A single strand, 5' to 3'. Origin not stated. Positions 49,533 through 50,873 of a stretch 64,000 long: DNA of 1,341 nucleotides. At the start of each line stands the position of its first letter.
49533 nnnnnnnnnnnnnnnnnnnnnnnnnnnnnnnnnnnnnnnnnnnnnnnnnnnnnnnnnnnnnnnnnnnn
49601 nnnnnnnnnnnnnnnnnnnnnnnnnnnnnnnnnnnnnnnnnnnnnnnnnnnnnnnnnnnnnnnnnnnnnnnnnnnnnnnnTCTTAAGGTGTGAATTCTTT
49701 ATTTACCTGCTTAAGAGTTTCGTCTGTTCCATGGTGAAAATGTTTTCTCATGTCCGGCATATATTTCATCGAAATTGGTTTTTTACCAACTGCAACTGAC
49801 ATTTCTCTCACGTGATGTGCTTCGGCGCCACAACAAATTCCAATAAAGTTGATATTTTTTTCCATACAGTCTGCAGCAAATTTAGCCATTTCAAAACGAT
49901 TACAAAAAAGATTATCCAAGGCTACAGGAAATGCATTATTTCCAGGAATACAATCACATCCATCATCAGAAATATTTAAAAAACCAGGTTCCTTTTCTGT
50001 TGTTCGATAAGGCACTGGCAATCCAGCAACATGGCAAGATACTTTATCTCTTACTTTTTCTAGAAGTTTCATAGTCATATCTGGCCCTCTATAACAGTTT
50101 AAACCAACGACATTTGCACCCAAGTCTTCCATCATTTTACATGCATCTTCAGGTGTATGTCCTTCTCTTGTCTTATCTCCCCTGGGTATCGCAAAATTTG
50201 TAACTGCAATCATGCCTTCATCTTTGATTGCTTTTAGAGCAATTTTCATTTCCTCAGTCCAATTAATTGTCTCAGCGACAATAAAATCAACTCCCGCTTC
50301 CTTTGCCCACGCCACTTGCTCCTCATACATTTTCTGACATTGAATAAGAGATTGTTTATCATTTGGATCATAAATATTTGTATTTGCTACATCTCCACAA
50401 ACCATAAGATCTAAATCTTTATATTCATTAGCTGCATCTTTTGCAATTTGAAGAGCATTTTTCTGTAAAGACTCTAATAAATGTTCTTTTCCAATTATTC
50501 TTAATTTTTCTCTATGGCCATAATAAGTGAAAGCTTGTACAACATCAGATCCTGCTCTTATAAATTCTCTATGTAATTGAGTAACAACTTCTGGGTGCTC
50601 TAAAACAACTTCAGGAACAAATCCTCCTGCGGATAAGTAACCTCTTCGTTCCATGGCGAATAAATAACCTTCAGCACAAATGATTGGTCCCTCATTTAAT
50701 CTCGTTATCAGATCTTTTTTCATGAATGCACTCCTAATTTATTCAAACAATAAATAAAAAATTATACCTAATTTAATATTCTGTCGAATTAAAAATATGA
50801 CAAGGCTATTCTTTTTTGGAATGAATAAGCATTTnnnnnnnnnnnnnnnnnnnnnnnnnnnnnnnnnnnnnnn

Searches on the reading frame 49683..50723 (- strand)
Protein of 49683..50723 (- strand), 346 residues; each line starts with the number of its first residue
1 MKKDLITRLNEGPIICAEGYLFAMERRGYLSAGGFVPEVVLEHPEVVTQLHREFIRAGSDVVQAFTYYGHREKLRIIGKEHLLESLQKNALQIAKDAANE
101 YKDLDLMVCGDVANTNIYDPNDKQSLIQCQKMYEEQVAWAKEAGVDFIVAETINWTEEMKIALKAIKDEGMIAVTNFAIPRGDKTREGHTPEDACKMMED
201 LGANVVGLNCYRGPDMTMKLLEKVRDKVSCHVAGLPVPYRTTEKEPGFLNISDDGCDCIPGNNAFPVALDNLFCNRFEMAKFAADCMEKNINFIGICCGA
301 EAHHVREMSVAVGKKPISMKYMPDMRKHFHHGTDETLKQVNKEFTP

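Call 4: search_protein_families(library=pfam, proteins=[window:49683-50723:-])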
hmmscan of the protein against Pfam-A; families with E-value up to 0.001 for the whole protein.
window:49683-50723:- (346 aa): 1 family
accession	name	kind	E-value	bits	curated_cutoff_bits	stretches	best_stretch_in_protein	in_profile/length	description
PF02574.22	S-methyl_trans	-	9.7e-41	140.9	22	1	39-311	26-282/283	Homocysteine S-methyltransferase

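Call 5: search_protein_families(library=ncbifam, proteins=[window:49683-50723:-])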
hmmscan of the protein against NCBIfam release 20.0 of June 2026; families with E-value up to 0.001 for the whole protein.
window:49683-50723:- (346 aa): 5 families
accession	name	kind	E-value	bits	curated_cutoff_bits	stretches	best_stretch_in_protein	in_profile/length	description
NF006396.0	PRK08645.1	equivalog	1.9e-42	145.2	453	2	34-228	32-222/611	bifunctional homocysteine S-methyltransferase/methylenetetrahydrofolate reductase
NF005718.0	PRK07534.1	equivalog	7.3e-28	97.8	338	1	34-219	34-222/337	betaine--homocysteine S-methyltransferase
TIGR02082.1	metH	equivalog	8.5e-21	73.3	1010.85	1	40-237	45-266/1182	methionine synthase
NF007020.0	PRK09485.1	equivalog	7.5e-18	64.6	215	1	24-229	24-240/306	homocysteine S-methyltransferase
NF007024.0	PRK09490.1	equivalog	1.2e-16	59.7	1497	1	40-331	61-346/1234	methionine synthase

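Call 16: find_homologous_proteins(query=window:49683-50723:-)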
Query window:49683-50723:- (346 aa): 8000 proteins with E <= 0.001 among 8000 candidates; the best 120 are listed.
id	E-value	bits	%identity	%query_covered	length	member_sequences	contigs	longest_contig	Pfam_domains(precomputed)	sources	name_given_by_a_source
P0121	1.4e-229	779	96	100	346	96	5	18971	PF02574.23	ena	-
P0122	5.8e-214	728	89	99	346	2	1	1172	PF02574.23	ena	-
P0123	2.2e-213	726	79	98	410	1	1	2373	PF02574.23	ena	-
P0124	5.0e-210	715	88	99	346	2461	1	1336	PF02574.23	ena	-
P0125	4.2e-209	712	87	99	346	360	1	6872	PF02574.23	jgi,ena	-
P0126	2.1e-208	709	87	99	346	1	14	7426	PF02574.23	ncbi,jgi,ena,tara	tara:strand:- start:738 stop:1778 length:1041 start_codon:yes stop_codon:yes gene_type:complete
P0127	2.4e-208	709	88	99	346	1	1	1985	PF02574.23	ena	-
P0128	2.6e-208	709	88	99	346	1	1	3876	PF02574.23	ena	-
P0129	1.3e-207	707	86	99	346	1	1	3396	PF02574.23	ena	-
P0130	2.5e-206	703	86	99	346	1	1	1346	PF02574.23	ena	-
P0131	3.2e-206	702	86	99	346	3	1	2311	PF02574.23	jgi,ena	jgi:betaine-homocysteine S-methyltransferase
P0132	1.6e-205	700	85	99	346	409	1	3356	PF02574.23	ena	-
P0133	2.1e-205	700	86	99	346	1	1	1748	PF02574.23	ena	-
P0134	5.2e-205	698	85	99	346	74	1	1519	PF02574.23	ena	-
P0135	9.3e-205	697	86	99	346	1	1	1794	PF02574.23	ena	-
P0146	1.2e-199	681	84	99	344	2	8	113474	PF02574.23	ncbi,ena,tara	tara:strand:- start:2041 stop:3075 length:1035 start_codon:yes stop_codon:yes gene_type:complete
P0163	2.7e-198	676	84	99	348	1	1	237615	PF02574.23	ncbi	-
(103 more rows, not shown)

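Call 18: find_encoding_contigs(protein=P0121, flank=7000, max_places=3)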
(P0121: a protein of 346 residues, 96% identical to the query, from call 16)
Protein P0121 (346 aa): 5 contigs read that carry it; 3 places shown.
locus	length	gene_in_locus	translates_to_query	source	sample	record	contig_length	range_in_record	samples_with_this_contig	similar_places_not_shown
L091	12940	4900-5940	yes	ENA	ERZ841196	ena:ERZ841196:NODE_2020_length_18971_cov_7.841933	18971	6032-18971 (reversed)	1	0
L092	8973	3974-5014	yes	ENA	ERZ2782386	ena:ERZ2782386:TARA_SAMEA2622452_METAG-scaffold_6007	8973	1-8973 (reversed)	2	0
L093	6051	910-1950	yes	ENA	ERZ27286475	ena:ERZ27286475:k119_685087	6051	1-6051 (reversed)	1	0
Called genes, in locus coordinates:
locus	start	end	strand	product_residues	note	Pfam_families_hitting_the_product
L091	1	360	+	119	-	?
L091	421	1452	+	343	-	PF00005:ABC_tran, PF13304:AAA_21 (faint)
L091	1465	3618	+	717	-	PF00528:BPD_transp_1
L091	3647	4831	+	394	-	PF00355:Rieske, PF00848:Ring_hydroxyl_A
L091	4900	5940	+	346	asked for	PF02574:S-methyl_trans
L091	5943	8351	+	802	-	PF01266:DAO, PF16350:FAO_M, PF01571:GCV_T, PF08669:GCV_T_C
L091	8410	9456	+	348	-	PF04371:PAD_porph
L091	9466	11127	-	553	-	PF00884:Sulfatase, PF01663:Phosphodiest (faint), PF16347:SGSH_C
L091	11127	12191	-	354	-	PF00753:Lactamase_B, PF23023:Anti-Pycsar_Apyc1, PF12706:Lactamase_B_2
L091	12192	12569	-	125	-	-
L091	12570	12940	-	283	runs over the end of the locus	PF01965:DJ-1_PfpI, PF17124:ThiJ_like (weak)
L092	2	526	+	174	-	?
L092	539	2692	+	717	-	PF00528:BPD_transp_1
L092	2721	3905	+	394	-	PF00355:Rieske, PF00848:Ring_hydroxyl_A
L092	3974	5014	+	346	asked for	PF02574:S-methyl_trans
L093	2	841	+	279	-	?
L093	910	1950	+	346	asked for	PF02574:S-methyl_trans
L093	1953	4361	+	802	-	PF01266:DAO, PF16350:FAO_M, PF01571:GCV_T, PF08669:GCV_T_C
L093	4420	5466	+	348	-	PF04371:PAD_porph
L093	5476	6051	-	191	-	?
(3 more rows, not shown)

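Call 19: find_encoding_contigs(protein=P0126, flank=7000, max_places=3)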
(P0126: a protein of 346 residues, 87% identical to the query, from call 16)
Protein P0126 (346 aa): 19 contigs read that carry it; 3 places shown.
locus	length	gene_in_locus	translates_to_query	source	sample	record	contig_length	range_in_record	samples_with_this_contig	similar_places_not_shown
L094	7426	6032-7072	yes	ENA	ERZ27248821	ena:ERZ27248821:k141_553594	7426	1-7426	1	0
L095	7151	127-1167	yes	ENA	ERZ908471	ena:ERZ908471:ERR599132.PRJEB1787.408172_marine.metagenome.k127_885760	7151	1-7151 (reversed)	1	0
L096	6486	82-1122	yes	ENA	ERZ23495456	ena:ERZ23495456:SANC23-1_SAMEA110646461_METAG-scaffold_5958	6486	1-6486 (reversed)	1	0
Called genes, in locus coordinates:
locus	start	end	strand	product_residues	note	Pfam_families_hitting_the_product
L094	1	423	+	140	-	?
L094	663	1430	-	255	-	PF01513:NAD_kinase, PF20143:NAD_kinase_C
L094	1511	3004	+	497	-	PF00370:FGGY_N, PF01869:BcrAD_BadFG (faint), PF02782:FGGY_C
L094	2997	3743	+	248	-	PF00596:Aldolase_II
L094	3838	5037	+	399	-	PF00389:2-Hacid_dh, PF02826:2-Hacid_dh_C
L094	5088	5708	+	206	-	PF04116:FA_hydroxylase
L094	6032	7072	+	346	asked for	PF02574:S-methyl_trans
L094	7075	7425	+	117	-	?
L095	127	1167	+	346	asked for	PF02574:S-methyl_trans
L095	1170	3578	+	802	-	PF01266:DAO, PF16350:FAO_M, PF01571:GCV_T, PF08669:GCV_T_C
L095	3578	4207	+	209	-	PF13489:Methyltransf_23 (weak), PF13847:Methyltransf_31 (weak), PF08241:Methyltransf_11, PF13649:Methyltransf_25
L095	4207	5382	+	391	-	PF00355:Rieske, PF00848:Ring_hydroxyl_A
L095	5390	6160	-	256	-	PF08032:SpoU_sub_bind (weak), PF00588:SpoU_methylase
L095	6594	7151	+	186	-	?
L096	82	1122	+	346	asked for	PF02574:S-methyl_trans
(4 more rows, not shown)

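Call 20: find_encoding_contigs(protein=P0146, flank=7000, max_places=2)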
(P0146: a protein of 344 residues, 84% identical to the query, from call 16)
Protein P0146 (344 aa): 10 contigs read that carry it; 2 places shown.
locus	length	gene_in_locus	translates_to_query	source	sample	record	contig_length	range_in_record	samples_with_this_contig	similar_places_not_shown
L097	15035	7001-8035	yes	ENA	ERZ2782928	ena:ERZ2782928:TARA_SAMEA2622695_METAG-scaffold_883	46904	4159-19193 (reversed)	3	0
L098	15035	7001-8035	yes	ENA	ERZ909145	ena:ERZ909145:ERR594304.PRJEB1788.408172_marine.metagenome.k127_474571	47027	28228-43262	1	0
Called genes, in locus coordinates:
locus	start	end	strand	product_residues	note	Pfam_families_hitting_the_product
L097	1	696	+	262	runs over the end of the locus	PF01026:TatD_DNase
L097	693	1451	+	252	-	PF23023:Anti-Pycsar_Apyc1, PF00753:Lactamase_B, PF13483:Lactamase_B_3 (weak), PF12706:Lactamase_B_2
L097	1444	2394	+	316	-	PF02826:2-Hacid_dh_C (weak), PF03446:NAD_binding_2, PF03807:F420_oxidored (faint), PF14833:NAD_binding_11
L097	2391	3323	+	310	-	PF08450:SGL, PF03088:Str_synth (faint), PF01436:NHL (faint)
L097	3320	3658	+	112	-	PF01329:Pterin_4a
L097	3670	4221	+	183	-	PF13580:SIS_2, PF01380:SIS (weak)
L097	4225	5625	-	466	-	PF02696:SelO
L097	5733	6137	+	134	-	PF04828:GFA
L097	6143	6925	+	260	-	PF23169:HalD, PF13640:2OG-FeII_Oxy_3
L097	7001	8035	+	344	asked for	PF02574:S-methyl_trans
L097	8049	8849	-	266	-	PF12849:PBP_like_2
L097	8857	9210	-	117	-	PF28289:BV97_02767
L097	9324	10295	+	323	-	PF03320:FBPase_glpX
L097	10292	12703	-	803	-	PF01266:DAO, PF13738:Pyr_redox_3 (faint), PF16350:FAO_M, PF01571:GCV_T, PF08669:GCV_T_C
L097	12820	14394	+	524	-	PF25917:BSH_RND (weak), PF25973:BSH_CzcB (faint), PF25954:Beta-barrel_RND_2 (weak), PF25990:Beta-barrel_YknX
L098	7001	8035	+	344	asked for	PF02574:S-methyl_trans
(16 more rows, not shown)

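Call 21: find_encoding_contigs(protein=P0163, flank=7000, max_places=2)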
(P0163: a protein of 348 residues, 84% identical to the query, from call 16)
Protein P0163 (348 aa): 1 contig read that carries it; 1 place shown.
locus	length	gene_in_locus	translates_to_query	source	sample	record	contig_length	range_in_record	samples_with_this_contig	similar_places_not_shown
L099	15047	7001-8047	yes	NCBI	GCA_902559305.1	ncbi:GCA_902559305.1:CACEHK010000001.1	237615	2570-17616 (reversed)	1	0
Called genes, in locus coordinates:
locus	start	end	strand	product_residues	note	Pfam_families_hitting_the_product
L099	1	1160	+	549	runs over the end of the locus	-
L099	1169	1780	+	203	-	PF12525:DUF3726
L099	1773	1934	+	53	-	-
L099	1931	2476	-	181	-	PF04893:Yip1 (weak)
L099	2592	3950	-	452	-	PF01571:GCV_T, PF08669:GCV_T_C (faint)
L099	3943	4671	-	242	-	PF02219:MTHFR (faint)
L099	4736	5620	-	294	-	PF00528:BPD_transp_1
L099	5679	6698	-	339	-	PF04069:OpuAC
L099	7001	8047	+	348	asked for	PF02574:S-methyl_trans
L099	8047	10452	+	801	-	PF01266:DAO, PF16350:FAO_M, PF01571:GCV_T, PF08669:GCV_T_C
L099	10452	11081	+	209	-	PF13489:Methyltransf_23 (weak), PF13847:Methyltransf_31 (weak), PF08241:Methyltransf_11, PF08242:Methyltransf_12 (weak), PF13649:Methyltransf_25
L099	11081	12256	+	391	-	PF00355:Rieske, PF00848:Ring_hydroxyl_A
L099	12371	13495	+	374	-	PF00557:Peptidase_M24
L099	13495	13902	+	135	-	PF01583:APS_kinase, PF13238:AAA_18, PF13671:AAA_33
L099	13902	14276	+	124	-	-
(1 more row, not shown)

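Call 47: find_related_loci(query=window:49683-50723:-, collection=metagenome_contigs, flank=4000)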
Query window:49683-50723:- (346 aa) in metagenome_contigs; peptide patterns used: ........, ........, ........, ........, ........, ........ (x = any residue, [..] = any of these).
600 stretches matched a pattern (row limit reached: there are more); 569 encode a relative of the query (tblastn E <= 1e-3); the best 80 are kept; 80 distinct loci.
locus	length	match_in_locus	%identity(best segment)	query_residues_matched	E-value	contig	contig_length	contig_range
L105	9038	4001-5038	100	1-346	0e+0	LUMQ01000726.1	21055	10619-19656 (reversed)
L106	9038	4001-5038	100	1-346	0e+0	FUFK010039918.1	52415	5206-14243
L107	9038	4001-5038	100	1-346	0e+0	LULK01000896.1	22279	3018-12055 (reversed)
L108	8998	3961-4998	100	1-346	0e+0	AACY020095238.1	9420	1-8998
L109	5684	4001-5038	100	1-346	0e+0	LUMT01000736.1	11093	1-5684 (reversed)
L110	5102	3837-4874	99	1-346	0e+0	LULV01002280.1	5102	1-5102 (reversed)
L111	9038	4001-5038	97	1-346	0e+0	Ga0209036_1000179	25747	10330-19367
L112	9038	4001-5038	98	1-346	0e+0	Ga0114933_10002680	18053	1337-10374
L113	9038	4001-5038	96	1-346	0e+0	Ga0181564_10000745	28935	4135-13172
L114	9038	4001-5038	95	1-346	0e+0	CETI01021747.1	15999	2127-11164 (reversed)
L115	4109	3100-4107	97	1-336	0e+0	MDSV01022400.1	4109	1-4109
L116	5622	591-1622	88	1-344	0e+0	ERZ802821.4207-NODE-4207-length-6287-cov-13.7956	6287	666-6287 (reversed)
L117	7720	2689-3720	88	1-344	0e+0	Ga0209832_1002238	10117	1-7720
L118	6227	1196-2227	88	1-344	0e+0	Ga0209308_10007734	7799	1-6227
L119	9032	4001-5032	88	1-344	0e+0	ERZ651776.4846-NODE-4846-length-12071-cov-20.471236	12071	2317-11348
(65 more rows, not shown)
